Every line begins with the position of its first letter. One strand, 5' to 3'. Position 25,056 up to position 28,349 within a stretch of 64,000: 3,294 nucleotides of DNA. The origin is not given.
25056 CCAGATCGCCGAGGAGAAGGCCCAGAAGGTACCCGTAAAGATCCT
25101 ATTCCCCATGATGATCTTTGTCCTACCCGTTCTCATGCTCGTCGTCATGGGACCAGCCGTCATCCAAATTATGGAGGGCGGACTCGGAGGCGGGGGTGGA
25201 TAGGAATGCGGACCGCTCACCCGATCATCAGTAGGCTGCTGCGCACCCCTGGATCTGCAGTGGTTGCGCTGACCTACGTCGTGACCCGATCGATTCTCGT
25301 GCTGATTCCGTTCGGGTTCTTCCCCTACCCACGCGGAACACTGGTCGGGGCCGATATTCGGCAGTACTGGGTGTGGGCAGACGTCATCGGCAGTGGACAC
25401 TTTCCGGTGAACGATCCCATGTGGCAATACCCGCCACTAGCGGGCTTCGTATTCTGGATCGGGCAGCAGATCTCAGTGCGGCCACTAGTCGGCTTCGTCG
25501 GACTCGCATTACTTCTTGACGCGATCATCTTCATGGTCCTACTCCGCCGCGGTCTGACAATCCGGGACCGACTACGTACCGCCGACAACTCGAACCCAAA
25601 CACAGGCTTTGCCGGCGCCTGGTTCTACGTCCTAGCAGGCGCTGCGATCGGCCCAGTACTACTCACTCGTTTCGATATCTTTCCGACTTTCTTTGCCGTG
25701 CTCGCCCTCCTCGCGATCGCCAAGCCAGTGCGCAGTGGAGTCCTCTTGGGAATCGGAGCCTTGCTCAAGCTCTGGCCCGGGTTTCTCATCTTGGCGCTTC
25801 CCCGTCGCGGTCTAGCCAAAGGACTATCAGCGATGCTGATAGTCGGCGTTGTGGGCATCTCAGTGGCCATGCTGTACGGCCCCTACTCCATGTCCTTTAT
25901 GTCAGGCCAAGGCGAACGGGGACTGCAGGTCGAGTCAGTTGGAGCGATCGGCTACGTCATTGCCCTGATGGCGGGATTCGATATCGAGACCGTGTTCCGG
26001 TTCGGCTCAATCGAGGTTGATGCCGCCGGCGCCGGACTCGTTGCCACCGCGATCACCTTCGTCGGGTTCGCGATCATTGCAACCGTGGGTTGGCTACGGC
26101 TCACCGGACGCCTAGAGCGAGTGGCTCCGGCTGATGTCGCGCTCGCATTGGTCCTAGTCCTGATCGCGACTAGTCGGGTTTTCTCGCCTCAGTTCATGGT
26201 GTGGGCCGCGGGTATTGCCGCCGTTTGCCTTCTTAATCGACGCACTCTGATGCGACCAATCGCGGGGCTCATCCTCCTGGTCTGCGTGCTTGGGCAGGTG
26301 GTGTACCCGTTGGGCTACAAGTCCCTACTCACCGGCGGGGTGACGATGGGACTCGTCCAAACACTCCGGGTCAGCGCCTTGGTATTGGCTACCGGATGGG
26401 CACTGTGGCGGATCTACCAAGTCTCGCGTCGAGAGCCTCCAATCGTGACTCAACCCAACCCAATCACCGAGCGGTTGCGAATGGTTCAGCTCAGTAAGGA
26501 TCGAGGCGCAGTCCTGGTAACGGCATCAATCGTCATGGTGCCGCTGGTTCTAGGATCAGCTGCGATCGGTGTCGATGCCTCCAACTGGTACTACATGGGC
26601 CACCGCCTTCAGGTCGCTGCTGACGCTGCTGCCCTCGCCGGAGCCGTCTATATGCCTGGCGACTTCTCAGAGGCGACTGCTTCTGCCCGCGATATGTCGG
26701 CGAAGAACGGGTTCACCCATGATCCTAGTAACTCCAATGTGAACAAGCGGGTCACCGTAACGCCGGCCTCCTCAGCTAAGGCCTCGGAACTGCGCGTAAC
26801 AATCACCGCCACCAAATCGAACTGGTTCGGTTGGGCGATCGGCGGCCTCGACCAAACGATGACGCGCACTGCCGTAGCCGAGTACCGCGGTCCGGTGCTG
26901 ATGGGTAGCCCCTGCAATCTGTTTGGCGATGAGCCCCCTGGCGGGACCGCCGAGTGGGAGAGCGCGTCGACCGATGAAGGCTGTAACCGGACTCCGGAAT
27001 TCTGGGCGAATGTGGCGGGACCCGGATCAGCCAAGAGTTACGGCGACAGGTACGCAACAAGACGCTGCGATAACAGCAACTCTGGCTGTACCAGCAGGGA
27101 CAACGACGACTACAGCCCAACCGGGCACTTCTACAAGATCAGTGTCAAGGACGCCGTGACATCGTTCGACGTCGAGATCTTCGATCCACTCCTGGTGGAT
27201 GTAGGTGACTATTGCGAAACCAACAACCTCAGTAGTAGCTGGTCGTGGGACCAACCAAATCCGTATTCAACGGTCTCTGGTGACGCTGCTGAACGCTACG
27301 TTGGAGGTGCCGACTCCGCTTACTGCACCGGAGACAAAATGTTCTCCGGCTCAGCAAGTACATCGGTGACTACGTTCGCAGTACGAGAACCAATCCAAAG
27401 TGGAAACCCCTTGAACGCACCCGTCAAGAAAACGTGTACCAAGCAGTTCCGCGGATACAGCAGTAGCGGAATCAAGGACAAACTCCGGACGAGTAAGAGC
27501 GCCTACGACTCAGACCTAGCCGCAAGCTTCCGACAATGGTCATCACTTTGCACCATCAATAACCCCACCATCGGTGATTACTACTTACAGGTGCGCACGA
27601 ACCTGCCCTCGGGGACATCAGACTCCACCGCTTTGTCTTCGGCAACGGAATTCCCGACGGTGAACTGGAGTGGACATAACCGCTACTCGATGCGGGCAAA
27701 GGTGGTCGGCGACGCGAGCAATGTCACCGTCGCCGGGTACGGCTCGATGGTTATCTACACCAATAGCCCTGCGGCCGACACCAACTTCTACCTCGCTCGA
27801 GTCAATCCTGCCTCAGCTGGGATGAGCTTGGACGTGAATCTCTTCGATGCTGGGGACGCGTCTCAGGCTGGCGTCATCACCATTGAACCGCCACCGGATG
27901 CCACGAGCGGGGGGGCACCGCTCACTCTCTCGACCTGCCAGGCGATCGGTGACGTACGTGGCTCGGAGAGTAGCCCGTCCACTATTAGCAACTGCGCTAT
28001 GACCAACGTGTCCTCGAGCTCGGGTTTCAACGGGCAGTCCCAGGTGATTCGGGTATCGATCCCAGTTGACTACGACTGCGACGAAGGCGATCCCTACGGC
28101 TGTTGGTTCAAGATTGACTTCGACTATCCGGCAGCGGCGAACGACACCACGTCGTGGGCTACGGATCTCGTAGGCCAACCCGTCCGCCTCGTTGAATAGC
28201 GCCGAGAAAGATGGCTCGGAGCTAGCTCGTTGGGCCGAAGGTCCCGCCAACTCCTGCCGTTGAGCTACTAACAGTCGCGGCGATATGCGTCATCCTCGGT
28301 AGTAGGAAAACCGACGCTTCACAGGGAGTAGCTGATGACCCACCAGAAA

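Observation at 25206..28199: Single 997-codon frame fusing a GT-C (GT87/DUF2029-like) membrane glycosyltransferase to a TadG-like pilus protein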

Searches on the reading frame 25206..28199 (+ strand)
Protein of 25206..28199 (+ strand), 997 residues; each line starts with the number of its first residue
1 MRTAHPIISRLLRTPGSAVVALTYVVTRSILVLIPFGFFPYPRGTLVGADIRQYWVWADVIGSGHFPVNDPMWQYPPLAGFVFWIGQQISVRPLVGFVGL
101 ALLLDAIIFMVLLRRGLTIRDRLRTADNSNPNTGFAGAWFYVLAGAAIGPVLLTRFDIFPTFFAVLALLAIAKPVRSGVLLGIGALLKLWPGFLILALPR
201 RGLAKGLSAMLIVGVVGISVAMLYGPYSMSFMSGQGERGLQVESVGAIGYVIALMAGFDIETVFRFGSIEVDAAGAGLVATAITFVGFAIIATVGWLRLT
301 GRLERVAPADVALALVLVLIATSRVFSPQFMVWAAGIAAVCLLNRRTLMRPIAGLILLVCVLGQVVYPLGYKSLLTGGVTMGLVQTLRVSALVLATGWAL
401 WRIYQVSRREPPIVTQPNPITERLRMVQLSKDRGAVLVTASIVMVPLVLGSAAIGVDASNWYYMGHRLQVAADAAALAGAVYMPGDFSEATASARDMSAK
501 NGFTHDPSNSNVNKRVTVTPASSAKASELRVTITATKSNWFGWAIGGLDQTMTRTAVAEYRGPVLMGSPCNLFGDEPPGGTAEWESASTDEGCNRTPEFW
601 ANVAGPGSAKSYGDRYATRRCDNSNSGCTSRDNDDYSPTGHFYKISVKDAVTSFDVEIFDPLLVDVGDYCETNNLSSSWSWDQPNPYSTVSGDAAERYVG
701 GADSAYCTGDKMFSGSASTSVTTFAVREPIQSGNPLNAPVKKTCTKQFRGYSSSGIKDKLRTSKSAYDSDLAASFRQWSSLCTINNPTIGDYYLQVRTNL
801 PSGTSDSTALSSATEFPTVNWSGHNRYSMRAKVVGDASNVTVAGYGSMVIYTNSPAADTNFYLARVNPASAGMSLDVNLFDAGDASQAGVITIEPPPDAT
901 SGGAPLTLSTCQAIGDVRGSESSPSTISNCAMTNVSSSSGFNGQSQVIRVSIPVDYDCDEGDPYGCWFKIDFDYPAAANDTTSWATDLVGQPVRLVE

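Call 4: search_protein_families(library=pfam, proteins=[window:25206-28199:+], max_evalue=0.01)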
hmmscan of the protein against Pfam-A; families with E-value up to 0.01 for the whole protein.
window:25206-28199:+ (997 aa): 2 families
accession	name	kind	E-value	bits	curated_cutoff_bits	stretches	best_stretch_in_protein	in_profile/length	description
PF09594.16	GT87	-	1.1e-08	35.6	25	1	73-323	1-232/237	Glycosyltransferase family 87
PF13400.11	Tad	-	8.5e-07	29.6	22.3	1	434-480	1-45/47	Putative Flp pilus-assembly TadE/G-like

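Call 6: find_homologous_proteins(query=window:25206-28196:+, max_evalue=0.001)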
Query window:25206-28196:+ (997 aa): 6 proteins with E <= 0.001 among 8000 candidates.
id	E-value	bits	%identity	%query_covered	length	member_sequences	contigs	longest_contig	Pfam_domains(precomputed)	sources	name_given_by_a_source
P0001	0.0e+0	2258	100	100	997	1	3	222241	PF09594.17,PF13400.12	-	-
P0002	0.0e+0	1819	80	99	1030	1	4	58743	PF09594.17,PF13400.12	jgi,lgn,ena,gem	-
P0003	0.0e+0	1801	79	99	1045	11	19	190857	PF09594.17,PF13400.12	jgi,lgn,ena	jgi:Flp pilus assembly protein TadG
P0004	0.0e+0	1667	78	93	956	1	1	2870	PF09594.17,PF13400.12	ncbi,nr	ncbi:MAG: DUF2029 domain-containing protein, partial [Actinobacteria bacterium]|nr:DUF2029 domain-co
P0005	0.0e+0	1299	57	99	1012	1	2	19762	PF09594.17,PF13400.12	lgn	-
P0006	0.0e+0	1107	69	69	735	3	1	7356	PF09594.17,PF13400.12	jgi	jgi:Flp pilus assembly protein TadG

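Call 9: find_encoding_contigs(protein=P0005, flank=10000, max_places=3)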
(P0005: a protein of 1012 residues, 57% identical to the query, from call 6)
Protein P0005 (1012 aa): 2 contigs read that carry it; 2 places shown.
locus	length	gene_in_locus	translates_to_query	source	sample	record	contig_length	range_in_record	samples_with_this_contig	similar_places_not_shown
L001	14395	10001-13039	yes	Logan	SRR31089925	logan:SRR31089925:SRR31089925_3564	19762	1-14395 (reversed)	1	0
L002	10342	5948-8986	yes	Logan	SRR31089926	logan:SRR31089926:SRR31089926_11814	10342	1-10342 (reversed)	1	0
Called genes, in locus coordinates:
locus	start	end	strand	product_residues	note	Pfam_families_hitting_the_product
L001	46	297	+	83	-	-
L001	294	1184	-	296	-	PF00274:Glycolytic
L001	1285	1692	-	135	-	-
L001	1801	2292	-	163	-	-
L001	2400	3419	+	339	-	-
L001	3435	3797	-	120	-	-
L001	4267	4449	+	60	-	PF04964:Flp_Fap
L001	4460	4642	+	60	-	PF04964:Flp_Fap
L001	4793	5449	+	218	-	PF16976:RcpC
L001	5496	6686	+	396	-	PF01656:CbiA, PF10609:ParA, PF13614:AAA_31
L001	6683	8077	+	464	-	PF00437:T2SSE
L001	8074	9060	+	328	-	PF00482:T2SSF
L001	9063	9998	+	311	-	PF00482:T2SSF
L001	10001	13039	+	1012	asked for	PF09594:GT87, PF13400:Tad (weak)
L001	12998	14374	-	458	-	PF00005:ABC_tran, PF13304:AAA_21 (faint), PF09821:AAA_assoc_C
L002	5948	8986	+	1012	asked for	PF09594:GT87, PF13400:Tad (weak)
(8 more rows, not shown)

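Call 10: find_encoding_contigs(protein=P0003, flank=10000, max_places=3)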
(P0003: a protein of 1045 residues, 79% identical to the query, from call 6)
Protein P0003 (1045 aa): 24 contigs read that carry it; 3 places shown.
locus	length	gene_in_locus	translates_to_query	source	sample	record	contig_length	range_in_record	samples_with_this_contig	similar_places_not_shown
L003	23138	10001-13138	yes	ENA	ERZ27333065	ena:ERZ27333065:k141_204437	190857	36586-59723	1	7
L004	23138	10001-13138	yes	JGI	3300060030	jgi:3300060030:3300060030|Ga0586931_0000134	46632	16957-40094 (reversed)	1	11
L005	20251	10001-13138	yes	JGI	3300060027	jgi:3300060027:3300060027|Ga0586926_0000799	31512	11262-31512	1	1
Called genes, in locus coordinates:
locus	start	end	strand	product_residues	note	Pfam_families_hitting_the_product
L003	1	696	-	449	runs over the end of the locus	PF00083:Sugar_tr, PF07690:MFS_1, PF13347:MFS_2 (weak), PF00083:Sugar_tr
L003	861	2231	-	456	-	PF01734:Patatin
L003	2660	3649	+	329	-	-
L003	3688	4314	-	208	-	PF07811:TadE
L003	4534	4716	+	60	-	PF04964:Flp_Fap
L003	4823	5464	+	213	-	PF16976:RcpC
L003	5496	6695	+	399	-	PF01656:CbiA, PF10609:ParA, PF13614:AAA_31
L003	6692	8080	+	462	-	PF00437:T2SSE, PF27713:UCP018868 (weak)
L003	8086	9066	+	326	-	PF00482:T2SSF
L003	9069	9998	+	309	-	PF00482:T2SSF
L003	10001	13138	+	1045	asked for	PF09594:GT87, PF13400:Tad (weak)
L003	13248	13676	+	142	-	PF00571:CBS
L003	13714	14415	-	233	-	PF00300:His_Phos_1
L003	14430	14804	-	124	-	PF02410:RsfS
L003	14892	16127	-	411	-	PF03816:LytR_cpsA_psr (faint)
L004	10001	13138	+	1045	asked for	PF09594:GT87, PF13400:Tad (weak)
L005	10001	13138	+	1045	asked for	PF09594:GT87, PF13400:Tad (weak)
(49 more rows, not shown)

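Call 24: search_protein_representatives(protein=window:25206-28196:+)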
Query: 997 residues. Proteins with E-value up to 0.001 (for the whole library): 4235; up to 1e-10: 1787; up to 1e-30: 494. The best 150 are listed.
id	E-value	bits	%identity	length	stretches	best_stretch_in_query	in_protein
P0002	0.0e+00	1819.4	83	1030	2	418-997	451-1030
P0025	9.4e-160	550.1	51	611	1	428-996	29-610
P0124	4.8e-114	398.8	43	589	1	431-996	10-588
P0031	8.1e-112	391.5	42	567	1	431-996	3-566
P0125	1.8e-111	390.3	52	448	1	20-406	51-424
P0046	1.3e-106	374.2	44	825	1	415-996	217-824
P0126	2.4e-105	370.0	42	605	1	430-997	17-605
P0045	2.4e-104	366.8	47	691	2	432-724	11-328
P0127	1.2e-102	361.1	44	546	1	429-996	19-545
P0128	2.1e-102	360.4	44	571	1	432-997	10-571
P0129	2.3e-102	360.2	41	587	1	428-996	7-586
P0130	4.3e-101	356.0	38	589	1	426-997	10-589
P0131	4.4e-101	356.0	37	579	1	430-996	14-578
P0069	6.6e-101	355.4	43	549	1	425-996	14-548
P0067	4.3e-100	352.7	42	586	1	432-996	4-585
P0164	1.1e-79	285.2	46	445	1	9-410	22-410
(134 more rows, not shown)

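Call 28: find_encoding_contigs(protein=P0164, flank=8000, max_places=1)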
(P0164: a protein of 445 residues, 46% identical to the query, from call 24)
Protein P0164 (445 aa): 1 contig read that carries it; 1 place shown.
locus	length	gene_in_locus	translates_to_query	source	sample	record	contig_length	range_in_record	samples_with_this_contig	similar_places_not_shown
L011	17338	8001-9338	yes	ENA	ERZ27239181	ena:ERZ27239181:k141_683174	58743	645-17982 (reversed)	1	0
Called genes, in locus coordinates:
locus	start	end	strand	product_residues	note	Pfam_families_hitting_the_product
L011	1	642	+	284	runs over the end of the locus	-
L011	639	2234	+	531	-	PF00437:T2SSE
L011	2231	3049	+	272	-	PF00482:T2SSF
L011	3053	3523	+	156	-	PF00482:T2SSF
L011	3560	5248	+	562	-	PF07730:HisKA_3, PF02518:HATPase_c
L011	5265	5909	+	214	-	PF00072:Response_reg, PF00196:GerE, PF08281:Sigma70_r4_2 (weak)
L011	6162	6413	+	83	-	PF04964:Flp_Fap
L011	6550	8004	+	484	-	-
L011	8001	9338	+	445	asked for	PF09594:GT87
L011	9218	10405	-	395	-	PF00534:Glycos_transf_1, PF13692:Glyco_trans_1_4, PF13524:Glyco_trans_1_2 (weak)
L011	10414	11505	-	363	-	PF00877:NLPC_P60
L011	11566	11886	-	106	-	-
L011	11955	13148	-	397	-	PF02515:CoA_transf_3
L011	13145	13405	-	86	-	-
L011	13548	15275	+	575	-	PF00929:RNase_T, PF01541:GIY-YIG (weak), PF27096:UvrC_M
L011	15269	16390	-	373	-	PF02885:Glycos_trans_3N, PF00591:Glycos_transf_3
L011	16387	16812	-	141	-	-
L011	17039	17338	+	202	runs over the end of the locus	PF00510:COX3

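Call 30: search_protein_families(library=pfam, proteins=[L011:6550-8004:+, L011:6162-6413:+, L011:9218-10405:-], max_evalue=1)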
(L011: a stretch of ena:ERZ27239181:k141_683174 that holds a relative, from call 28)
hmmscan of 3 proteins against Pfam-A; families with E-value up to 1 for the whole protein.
L011:6550-8004:+ (484 aa): 0 families

L011:6162-6413:+ (83 aa): 3 families
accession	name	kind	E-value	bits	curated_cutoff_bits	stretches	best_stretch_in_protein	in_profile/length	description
PF04964.19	Flp_Fap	-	1.4e-10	41.2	32.2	1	39-78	6-45/46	Flp/Fap pilin component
PF14029.11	DUF4244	-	0.0037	17.1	27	1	32-62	4-37/54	Protein of unknown function (DUF4244)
PF04021.17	Class_IIIsignal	-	0.072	13.5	23.7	1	43-62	6-25/27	Class III signal peptide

L011:9218-10405:- (395 aa): 5 families
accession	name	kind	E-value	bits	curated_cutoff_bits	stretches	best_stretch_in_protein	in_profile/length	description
PF00534.26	Glycos_transf_1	-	1.2e-39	136.1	26.4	1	192-358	11-172/172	Glycosyl transferases group 1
PF13692.12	Glyco_trans_1_4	-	7.9e-35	120.6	27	1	195-343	1-141/142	Glycosyl transferases group 1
PF13524.12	Glyco_trans_1_2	-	4.4e-06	27.1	25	1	218-365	7-135/144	Glycosyl transferase-like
PF13439.12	Glyco_transf_4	-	8.8e-05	23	28.5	1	17-173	2-169/170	Glycosyltransferase Family 4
PF20706.3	GT4-conflict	-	0.00013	21.6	26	1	131-320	141-323/385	Family 4 Glycosyltransferase in conflict systems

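Call 32: find_encoding_contigs(protein=P0002, flank=10000, max_places=2)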
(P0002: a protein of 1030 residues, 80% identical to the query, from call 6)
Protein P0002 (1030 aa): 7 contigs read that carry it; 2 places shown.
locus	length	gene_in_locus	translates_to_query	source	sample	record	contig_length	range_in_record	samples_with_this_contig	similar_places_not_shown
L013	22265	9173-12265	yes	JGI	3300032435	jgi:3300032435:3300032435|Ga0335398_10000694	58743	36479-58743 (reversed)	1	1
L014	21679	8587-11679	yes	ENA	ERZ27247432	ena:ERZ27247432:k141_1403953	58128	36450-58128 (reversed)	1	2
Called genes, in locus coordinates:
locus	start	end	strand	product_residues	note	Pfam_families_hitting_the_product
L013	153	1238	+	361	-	-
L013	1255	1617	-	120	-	-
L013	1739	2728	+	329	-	-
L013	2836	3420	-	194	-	PF07811:TadE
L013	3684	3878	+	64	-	PF04964:Flp_Fap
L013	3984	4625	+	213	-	PF16976:RcpC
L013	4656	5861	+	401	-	PF01656:CbiA (weak), PF10609:ParA, PF13614:AAA_31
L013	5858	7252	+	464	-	PF00437:T2SSE, PF27713:UCP018868 (weak)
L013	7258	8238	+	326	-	PF00482:T2SSF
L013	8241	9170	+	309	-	PF00482:T2SSF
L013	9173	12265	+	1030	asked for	PF09594:GT87 (weak), PF13400:Tad (weak)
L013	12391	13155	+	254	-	-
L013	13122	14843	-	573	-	PF00005:ABC_tran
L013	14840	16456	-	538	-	PF00664:ABC_membrane, PF00005:ABC_tran, PF02463:SMC_N (faint)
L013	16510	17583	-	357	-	PF02322:Cyt_bd_oxida_II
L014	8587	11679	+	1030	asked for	PF09594:GT87 (weak), PF13400:Tad (weak)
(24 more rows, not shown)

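Call 38: search_protein_families(library=ncbifam, proteins=[window:25206-28196:+, L011:6550-8001:+], max_evalue=0.01)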
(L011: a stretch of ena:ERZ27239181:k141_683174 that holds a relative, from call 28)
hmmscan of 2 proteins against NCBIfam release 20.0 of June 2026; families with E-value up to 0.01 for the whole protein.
window:25206-28196:+ (997 aa): 1 family
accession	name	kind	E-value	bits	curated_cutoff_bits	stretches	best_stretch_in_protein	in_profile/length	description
TIGR03816.1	tadE_like_DECH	hypoth_equivalog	6.1e-05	23.2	50.95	1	433-503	2-71/109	Rv3654c family TadE-like protein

L011:6550-8001:+ (484 aa): 0 families

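Call 68: find_related_loci(query=A1, collection=genome_contigs, flank=10000)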
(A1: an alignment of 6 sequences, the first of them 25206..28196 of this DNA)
Query A1 (997 aa) in genome_contigs; peptide patterns used: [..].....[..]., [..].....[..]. (x = any residue, [..] = any of these).
158 stretches matched a pattern; 102 encode a relative of the query (tblastn E <= 1e-3); the best 80 are kept; 80 distinct loci.
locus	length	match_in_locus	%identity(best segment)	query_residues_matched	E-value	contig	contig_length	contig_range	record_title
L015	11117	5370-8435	79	10-997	0e+0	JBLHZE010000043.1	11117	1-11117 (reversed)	MAG: Actinomycetes bacterium isolate 3300045790_42 Ga0491192_0003637, whole genome shotgun sequence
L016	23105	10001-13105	71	3-997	0e+0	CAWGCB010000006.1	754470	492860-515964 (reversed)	MAG: uncultured Actinomycetes bacterium isolate MFD03804.bin.2.139 genome assembly, contig: contig_80901, whole genome s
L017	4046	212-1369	50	13-411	5e-109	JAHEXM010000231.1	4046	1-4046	MAG: Micrococcales bacterium isolate nzgw104 NODE_85230_length_4047_cov_2.457718, whole genome shotgun sequence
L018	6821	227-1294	53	41-410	2e-94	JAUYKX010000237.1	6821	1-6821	MAG: Candidatus Nanopelagicales bacterium isolate C24_metabat.bin.22 C24_k141_223941, whole genome shotgun sequence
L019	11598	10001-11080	40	24-397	3e-64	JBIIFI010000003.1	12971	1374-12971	MAG: Candidatus Nanopelagicales bacterium isolate ME2001-05-21pf_3300042465_group1_bin157 Rohwer_bin374_scaffold_3261_c1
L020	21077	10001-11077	40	24-396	1e-63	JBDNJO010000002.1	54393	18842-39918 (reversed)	MAG: Candidatus Nanopelagicales bacterium isolate metabat2.80.ELB k141_18764, whole genome shotgun sequence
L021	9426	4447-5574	39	24-413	2e-59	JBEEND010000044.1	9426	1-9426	MAG: Actinomycetota bacterium isolate crookedriver_2019_sw_WHONDRS-S19S_0041_A_bin.36 scaffold_0002201, whole genome sho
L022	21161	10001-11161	37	4-400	5e-53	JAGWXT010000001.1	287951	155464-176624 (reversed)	MAG: Actinomycetales bacterium isolate REEB473 contig-150_7, whole genome shotgun sequence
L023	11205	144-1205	35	43-417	7e-32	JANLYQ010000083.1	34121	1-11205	MAG: Sporichthyaceae bacterium isolate OTE_14_metabat.278 OTE_14_k141_257434, whole genome shotgun sequence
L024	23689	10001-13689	29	22-420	1e-29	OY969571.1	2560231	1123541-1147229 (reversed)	MAG: uncultured Actinomycetes bacterium isolate MFD09267.bin.1.216 genome assembly, chromosome: 1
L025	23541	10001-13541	33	22-362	5e-29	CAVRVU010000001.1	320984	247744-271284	MAG: uncultured Actinomycetes bacterium isolate MFD02159.bin.2.83 genome assembly, contig: contig_18367, whole genome sh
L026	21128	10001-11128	32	23-411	2e-28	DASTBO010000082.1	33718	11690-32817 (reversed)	MAG TPA_asm: Solirubrobacterales bacterium isolate SMAG_U767 k141_584370, whole genome shotgun sequence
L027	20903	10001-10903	34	50-351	2e-28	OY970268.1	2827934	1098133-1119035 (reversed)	MAG: uncultured Thermoleophilia bacterium isolate MFD04212.bin.c.10 genome assembly, chromosome: 1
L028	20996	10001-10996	32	18-351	3e-27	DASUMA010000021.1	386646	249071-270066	MAG TPA_asm: Solirubrobacterales bacterium isolate SMAG_U1559 k141_185278, whole genome shotgun sequence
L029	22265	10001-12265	32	22-411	2e-27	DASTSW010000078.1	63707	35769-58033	MAG TPA_asm: Solirubrobacterales bacterium isolate SMAG_U2290 k141_66020, whole genome shotgun sequence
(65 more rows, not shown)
